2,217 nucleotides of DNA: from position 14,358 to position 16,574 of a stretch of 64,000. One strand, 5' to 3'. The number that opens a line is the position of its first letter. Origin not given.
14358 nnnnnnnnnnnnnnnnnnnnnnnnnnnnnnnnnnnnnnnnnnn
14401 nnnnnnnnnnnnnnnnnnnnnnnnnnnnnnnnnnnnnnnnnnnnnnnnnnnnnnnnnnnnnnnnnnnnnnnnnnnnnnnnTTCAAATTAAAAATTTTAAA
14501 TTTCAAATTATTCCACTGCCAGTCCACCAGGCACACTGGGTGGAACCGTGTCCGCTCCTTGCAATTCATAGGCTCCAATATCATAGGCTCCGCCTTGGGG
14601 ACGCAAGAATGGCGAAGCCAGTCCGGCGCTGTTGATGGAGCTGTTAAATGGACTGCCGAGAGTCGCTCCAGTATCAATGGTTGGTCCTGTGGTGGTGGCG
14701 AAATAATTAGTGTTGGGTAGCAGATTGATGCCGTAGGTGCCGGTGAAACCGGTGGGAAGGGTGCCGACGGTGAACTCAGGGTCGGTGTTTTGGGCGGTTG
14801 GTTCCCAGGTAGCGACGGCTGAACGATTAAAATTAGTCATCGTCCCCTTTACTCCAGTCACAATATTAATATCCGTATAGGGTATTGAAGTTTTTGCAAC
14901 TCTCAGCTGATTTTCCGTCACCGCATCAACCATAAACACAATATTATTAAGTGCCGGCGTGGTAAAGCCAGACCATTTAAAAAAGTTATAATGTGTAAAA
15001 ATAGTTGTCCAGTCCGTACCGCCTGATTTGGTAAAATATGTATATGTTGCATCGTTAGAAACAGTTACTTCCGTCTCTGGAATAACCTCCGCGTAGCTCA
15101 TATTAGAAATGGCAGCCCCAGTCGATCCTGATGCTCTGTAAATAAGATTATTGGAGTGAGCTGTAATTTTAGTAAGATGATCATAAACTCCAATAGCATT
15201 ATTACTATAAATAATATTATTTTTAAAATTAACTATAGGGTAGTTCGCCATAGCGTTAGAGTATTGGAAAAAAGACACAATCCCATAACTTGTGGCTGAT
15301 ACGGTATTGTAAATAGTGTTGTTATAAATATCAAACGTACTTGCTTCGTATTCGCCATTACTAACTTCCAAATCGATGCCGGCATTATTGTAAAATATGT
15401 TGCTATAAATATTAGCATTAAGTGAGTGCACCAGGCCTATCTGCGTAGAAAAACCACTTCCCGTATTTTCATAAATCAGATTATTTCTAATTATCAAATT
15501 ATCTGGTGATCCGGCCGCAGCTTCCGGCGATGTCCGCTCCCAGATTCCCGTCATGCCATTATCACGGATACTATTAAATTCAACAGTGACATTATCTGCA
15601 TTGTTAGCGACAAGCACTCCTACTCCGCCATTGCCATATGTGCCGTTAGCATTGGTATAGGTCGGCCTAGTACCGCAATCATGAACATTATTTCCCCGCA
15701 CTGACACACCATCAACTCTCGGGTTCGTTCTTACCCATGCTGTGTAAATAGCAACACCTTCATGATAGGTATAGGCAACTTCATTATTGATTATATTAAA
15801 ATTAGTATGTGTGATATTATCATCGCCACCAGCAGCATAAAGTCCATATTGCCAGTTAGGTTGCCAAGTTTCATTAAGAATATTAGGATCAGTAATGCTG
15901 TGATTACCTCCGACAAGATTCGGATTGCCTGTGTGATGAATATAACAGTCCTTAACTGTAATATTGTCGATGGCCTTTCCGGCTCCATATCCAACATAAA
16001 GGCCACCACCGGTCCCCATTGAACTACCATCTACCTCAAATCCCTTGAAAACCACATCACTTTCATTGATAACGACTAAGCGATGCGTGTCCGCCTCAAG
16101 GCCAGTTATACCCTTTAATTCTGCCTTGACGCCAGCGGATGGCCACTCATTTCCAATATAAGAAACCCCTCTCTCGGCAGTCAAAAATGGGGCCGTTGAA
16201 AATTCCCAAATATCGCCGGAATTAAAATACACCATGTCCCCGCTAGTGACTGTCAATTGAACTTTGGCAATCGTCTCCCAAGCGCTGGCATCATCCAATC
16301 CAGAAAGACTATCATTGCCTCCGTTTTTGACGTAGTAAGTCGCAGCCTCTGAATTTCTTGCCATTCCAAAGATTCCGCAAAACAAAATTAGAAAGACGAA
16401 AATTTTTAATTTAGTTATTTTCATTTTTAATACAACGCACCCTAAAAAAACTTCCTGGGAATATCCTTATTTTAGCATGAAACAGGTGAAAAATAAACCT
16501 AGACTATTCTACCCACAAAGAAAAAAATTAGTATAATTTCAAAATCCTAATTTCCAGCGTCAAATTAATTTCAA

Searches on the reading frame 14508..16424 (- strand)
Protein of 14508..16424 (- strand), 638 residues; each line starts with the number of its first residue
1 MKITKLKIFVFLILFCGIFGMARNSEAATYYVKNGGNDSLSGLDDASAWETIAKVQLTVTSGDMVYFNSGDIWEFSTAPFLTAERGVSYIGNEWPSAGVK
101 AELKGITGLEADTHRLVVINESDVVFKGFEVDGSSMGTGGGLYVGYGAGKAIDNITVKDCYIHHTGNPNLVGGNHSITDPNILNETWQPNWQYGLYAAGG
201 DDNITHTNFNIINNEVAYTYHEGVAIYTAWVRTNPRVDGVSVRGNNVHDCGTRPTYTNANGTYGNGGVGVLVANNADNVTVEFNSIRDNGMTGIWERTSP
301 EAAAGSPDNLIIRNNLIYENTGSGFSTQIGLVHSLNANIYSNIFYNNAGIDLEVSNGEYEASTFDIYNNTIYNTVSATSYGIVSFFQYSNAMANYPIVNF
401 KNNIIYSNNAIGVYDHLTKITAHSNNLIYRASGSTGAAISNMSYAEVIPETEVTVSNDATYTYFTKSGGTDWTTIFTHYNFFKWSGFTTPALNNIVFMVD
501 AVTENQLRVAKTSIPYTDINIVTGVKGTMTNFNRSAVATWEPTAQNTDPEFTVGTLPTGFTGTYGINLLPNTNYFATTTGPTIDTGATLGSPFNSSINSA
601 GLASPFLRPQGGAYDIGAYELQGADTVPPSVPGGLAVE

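Call 4: search_protein_families(library=pfam, proteins=[window:14508-16424:-], max_evalue=0.1)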
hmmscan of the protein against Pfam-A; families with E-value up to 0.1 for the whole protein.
window:14508-16424:- (638 aa): 2 families
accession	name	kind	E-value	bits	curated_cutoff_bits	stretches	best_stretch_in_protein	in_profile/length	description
PF13229.12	Beta_helix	-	3.9e-16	59.5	25.9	3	240-426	11-157/158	Right handed beta helix region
PF08480.16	Disaggr_assoc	-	0.041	14.2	22.6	0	210-352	5-144/194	Disaggregatase related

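Call 9: search_protein_families(library=ncbifam, proteins=[window:14508-16424:-], max_evalue=0.1)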
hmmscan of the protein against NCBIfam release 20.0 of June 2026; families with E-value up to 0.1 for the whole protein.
window:14508-16424:- (638 aa): 2 families
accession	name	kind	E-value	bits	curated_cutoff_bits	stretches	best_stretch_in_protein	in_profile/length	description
NF041518.1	choice_anch_Q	domain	0.001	19.2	25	1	581-622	24-58/58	choice-of-anchor Q domain-containing protein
NF041633.1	trifunc_aldol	exception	0.068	11.6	700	1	467-512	356-397/580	KHG/KDPG aldolase/sugar kinase fusion protein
